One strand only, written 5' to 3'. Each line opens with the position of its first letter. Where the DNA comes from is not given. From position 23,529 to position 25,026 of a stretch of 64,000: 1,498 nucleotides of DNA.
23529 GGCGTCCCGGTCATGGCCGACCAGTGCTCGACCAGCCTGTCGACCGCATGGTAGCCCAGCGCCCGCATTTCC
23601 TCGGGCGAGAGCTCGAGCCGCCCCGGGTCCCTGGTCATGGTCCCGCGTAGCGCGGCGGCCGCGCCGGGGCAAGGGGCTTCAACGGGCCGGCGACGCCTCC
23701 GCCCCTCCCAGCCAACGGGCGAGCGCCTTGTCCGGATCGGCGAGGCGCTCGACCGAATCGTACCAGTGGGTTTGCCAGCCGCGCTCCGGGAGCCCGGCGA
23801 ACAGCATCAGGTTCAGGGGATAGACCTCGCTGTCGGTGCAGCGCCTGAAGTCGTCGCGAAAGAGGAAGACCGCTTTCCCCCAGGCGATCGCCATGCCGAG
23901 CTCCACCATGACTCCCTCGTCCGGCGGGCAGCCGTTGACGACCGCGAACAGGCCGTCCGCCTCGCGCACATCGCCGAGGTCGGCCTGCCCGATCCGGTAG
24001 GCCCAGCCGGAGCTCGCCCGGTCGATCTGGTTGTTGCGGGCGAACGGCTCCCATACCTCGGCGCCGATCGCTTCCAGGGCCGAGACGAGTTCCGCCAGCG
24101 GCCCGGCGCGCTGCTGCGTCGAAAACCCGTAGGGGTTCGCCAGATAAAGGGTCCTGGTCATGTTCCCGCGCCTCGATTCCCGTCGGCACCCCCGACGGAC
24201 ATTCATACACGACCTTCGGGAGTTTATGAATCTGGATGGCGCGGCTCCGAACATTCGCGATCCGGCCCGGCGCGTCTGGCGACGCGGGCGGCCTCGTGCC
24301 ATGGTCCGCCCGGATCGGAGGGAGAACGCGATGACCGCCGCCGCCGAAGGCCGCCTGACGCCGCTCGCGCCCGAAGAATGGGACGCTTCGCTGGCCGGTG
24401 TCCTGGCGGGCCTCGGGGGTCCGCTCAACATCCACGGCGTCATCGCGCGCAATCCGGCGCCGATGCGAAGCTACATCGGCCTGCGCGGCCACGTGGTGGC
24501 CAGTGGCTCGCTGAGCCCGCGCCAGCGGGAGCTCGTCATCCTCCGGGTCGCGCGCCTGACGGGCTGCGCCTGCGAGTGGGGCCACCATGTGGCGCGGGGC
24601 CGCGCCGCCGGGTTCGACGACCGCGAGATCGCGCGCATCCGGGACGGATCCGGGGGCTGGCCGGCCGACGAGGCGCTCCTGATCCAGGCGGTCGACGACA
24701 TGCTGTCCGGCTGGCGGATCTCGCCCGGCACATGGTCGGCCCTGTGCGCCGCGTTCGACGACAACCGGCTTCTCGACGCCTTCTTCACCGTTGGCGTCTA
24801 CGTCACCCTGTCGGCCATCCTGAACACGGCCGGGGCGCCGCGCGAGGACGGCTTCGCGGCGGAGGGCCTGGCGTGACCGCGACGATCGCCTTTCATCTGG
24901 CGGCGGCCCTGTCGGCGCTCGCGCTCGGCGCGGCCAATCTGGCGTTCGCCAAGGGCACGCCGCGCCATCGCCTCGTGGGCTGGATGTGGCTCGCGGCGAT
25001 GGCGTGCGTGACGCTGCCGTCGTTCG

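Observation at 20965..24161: Operon NDT/DNPH1-fold protein -> group II PLP decarboxylase -> class V aminotransferase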

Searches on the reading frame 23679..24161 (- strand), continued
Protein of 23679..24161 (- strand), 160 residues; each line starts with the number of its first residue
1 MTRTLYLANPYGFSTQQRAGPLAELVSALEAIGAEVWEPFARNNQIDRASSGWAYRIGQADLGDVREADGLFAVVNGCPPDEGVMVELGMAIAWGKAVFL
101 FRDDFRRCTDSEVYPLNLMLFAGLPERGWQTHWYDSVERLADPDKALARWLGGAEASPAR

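Call 15: search_solved_structures(query=window:23679-24161:-, max_evalue=1, show_alignments=3)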
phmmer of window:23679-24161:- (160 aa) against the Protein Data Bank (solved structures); distinct sequences matched with E-value up to 1: 21.
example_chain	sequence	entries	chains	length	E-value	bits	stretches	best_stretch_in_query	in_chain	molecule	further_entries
8rh3_A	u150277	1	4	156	1.2e-68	233.1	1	3-153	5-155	Nucleoside 2-deoxyribosyltransferase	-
8pqr_B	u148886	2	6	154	1.2e-68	233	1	3-153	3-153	Nucleoside 2-deoxyribosyltransferase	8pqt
8qc0_A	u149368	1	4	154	1.6e-68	232.6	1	3-153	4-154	Nucleoside 2-deoxyribosyltransferase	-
8pqq_A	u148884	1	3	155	3e-68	231.8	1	3-153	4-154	Nucleoside 2-deoxyribosyltransferase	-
8pqq_C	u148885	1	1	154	4.4e-68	231.3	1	3-153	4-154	Nucleoside 2-deoxyribosyltransferase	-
9emw_A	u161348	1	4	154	5.7e-68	230.9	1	3-153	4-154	Nucleoside 2-deoxyribosyltransferase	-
8pqp_A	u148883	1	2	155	5.8e-68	230.9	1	3-153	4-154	Nucleoside 2-deoxyribosyltransferase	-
8pqs_A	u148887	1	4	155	8e-68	230.4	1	3-153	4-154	Nucleoside 2-deoxyribosyltransferase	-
9emx_A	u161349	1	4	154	1.1e-67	229.9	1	3-153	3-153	Nucleoside 2-deoxyribosyltransferase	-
7o62_A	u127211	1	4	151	0.0002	24.1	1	57-110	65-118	Chains: A,B,C,D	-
6evs_A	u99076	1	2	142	0.00027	23.7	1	5-102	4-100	N-deoxyribosyltransferase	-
5vto_A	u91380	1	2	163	0.0046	19.7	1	55-106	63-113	Blasticidin M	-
7m5h_A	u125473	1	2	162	0.036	16.8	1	46-110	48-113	Nucleoside 2-deoxyribosyltransferase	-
2khz_A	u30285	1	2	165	0.047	16.4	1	23-107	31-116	c-Myc-responsive protein Rcl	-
4fyh_A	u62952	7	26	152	0.12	15.1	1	22-107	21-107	Deoxyribonucleoside 5'-monophosphate N-glycosidase | 2'-deoxynucleoside 5'-phosphate N-hydrolase 1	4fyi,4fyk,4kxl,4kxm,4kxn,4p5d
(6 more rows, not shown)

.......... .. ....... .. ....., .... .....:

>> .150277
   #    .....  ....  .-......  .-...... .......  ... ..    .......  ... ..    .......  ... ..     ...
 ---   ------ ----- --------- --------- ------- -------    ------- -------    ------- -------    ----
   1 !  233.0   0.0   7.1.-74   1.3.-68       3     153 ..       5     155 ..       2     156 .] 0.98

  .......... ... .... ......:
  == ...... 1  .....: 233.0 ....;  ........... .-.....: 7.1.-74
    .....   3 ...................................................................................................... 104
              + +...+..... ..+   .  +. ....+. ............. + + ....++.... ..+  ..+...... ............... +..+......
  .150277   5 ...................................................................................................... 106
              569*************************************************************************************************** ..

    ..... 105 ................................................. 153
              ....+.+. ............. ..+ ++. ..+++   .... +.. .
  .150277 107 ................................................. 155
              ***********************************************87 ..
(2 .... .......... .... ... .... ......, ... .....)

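Call 16: search_protein_families(library=ncbifam, proteins=[window:23679-24161:-], max_evalue=0.001)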
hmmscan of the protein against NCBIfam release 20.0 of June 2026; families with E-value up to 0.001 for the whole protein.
window:23679-24161:- (160 aa): 0 families

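Call 61: search_dna_similar(query=window:23679-24161:-, collection=plasmids, mode=protein, max_rows=15)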
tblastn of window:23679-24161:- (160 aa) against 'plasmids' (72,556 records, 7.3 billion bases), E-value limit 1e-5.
No match.

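Call 62: search_dna_similar(query=window:23679-24161:-, collection=phages, mode=protein, max_rows=10)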
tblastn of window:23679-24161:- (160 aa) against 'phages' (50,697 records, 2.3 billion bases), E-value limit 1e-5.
No match.

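Call 69: search_protein_representatives(protein=window:23679-24161:-)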
Query: 160 residues. Proteins with E-value up to 0.001 (for the whole library): 622; up to 1e-10: 298; up to 1e-30: 78. The best 150 are listed.
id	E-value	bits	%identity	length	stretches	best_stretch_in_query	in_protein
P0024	3.7e-84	296.6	81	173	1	3-157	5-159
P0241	5.7e-81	286.2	83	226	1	3-152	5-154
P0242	8.7e-77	272.6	76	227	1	3-157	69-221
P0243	1.6e-72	258.8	75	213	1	3-152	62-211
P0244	3.8e-72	257.5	76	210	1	4-151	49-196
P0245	5.4e-61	221.2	86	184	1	7-120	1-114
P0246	1.1e-60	220.2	80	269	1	1-125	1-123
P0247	3.7e-59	215.3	59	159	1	2-151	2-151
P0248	2.2e-57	209.5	76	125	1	36-154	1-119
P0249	5.3e-56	205.0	65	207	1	10-151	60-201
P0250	2.1e-55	203.1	73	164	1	1-126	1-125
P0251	1.4e-53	197.1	60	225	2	3-97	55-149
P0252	1.7e-52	193.6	79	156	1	1-109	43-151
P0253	2.9e-50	186.3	58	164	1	1-151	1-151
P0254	3.1e-50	186.3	58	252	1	3-153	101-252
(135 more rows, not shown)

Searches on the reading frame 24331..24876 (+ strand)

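Call 16: search_protein_families(library=ncbifam, proteins=[window:24331-24876:+], max_evalue=0.001)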
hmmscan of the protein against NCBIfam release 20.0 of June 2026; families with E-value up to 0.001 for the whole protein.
window:24331-24876:+ (181 aa): 2 families
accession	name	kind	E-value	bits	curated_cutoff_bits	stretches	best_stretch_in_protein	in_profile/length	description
TIGR00778.1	ahpD_dom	domain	2.5e-05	23.7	27.8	1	59-101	1-43/51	alkylhydroperoxidase AhpD family core domain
NF053654.1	GroundWater_YciW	equivalog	4.6e-05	23.2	310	1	28-149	27-151/179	YciW-related (seleno)protein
